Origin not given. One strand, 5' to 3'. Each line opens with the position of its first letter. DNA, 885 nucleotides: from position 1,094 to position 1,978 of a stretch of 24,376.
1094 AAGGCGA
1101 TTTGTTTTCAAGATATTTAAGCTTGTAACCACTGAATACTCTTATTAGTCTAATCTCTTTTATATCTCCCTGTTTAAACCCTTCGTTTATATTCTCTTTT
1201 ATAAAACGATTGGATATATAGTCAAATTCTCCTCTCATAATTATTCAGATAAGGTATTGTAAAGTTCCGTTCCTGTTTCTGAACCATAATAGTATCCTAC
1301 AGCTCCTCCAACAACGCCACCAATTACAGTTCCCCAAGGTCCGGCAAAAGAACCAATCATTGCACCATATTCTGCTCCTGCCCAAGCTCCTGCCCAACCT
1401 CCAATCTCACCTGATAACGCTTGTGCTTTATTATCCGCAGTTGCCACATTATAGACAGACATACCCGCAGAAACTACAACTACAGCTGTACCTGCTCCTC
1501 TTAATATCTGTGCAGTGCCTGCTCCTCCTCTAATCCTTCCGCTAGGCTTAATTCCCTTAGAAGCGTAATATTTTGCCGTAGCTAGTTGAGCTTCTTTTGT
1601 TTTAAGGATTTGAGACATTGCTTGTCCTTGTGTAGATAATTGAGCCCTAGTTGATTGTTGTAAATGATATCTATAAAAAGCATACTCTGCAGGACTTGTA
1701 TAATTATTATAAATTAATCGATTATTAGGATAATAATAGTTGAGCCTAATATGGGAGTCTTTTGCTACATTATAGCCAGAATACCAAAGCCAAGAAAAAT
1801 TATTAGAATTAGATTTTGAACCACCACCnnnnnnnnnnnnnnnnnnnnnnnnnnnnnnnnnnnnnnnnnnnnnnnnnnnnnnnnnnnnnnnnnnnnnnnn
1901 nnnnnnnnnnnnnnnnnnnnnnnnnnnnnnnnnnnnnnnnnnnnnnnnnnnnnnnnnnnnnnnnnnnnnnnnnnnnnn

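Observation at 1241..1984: RHS C-terminal toxin domain (~247 aa after DPTGL) with Cys-x2-Cys start and a long glycine-zipper tail; activity not recognisable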

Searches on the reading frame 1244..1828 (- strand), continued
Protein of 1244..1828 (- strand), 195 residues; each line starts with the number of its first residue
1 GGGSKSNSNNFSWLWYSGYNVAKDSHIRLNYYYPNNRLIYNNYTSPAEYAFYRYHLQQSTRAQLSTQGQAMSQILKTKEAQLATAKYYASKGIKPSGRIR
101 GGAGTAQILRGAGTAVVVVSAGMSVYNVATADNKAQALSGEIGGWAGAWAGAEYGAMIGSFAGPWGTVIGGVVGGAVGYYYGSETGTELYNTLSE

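Call 85: find_encoding_contigs(protein=P0117, flank=3000, max_places=3)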
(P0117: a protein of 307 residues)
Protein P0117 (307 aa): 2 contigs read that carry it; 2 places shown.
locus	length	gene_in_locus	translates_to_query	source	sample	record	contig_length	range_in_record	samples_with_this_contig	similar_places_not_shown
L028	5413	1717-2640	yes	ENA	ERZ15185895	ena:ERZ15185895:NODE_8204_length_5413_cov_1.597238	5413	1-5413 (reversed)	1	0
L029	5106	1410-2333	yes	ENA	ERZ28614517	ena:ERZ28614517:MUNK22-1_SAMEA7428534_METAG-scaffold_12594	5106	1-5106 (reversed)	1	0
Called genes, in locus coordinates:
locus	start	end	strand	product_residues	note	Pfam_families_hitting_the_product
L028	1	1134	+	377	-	?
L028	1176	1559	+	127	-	-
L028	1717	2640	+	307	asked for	PF15637:Tox-HNH-HHH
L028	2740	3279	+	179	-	-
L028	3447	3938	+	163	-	-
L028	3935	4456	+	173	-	-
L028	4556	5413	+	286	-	?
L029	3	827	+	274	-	?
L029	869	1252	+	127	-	-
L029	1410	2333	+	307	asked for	PF15637:Tox-HNH-HHH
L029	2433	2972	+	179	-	-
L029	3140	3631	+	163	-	-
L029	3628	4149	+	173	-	-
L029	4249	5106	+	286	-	?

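Call 87: find_encoding_contigs(protein=P0045, flank=2500, max_places=2)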
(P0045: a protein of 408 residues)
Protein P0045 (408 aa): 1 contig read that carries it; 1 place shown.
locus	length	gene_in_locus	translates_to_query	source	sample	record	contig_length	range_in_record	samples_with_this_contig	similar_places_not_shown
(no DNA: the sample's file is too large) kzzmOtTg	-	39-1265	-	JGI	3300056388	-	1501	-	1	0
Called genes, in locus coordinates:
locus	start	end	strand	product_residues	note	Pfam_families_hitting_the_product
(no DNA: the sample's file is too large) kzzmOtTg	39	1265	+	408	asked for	PF15543:Ntox5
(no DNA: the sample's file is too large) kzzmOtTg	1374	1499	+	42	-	?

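Call 88: find_encoding_contigs(protein=P0042, flank=2500, max_places=2)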
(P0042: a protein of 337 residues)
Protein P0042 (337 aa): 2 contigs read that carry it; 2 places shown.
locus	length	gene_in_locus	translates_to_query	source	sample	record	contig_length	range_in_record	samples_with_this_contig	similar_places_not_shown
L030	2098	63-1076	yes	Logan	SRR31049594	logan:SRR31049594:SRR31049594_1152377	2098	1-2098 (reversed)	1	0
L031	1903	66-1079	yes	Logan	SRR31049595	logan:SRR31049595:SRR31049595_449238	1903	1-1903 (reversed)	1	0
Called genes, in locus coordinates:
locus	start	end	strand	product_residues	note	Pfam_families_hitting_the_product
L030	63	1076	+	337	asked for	-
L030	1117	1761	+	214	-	-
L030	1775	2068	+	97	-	-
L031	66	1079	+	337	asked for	-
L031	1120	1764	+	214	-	-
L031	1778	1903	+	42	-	?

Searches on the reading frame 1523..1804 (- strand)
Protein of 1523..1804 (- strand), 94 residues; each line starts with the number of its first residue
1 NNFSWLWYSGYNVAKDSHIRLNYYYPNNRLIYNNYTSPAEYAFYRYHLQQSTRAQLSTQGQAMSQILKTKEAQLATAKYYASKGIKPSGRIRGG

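Call 78: find_related_loci(query=A7, collection=metagenome_contigs, flank=1500)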
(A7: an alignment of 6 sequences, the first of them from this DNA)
Query A7 (94 aa) in metagenome_contigs; peptide patterns used: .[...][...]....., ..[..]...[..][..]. (x = any residue, [..] = any of these).
156 stretches matched a pattern; 3 encode a relative of the query (tblastn E <= 1e-3); 3 distinct loci.
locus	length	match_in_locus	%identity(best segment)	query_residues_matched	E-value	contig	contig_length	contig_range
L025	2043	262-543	56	1-94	6e-31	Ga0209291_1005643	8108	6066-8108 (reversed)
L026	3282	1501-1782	56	1-94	9e-31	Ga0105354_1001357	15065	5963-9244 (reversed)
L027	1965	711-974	55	7-94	7e-30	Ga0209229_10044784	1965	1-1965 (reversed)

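Call 90: search_solved_structures(query=A6, max_evalue=10, show_alignments=1)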
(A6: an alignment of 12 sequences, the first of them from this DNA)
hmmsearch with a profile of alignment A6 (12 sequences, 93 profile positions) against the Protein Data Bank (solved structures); distinct sequences matched with E-value up to 10: 3.
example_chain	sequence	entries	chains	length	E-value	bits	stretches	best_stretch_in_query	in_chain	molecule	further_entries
9lm9_A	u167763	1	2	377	0.0091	19.3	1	15-84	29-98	bvFP-Pfr16.v14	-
8b16_E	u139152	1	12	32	0.27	14.6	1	54-81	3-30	CC-Pent2-I17Q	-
1m53_A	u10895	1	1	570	1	12.8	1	14-79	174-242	Isomaltulose Synthase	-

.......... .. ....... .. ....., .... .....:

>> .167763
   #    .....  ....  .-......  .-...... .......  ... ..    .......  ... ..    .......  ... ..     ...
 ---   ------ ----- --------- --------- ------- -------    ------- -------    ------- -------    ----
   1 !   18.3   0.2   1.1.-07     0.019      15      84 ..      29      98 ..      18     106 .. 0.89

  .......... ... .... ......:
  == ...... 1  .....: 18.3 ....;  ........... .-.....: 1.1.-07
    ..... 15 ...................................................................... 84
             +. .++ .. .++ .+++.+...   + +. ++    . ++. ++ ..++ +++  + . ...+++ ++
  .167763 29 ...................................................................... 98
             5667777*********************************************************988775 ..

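Call 91: search_protein_families(library=pfam, alignment_id=A6, max_evalue=10)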
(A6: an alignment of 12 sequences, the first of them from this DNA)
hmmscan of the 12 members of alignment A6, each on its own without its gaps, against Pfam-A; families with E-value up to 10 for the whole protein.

A. member 1, seq(94 aa): 1 family
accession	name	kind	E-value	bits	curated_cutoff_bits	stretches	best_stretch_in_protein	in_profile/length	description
PF00306.32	ATP-synt_ab_C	-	0.065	14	27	1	29-74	13-57/126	ATP synthase alpha/beta chain, C terminal domain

B. families by the number of members that match (of 12 scanned): 3 families
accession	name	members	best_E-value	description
PF12693.12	GspL_C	1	0.061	GspL periplasmic domain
PF00306.32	ATP-synt_ab_C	1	0.065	ATP synthase alpha/beta chain, C terminal domain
PF15495.12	Fimbrillin_C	1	0.17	Major fimbrial subunit protein type IV, Fimbrillin, C-terminal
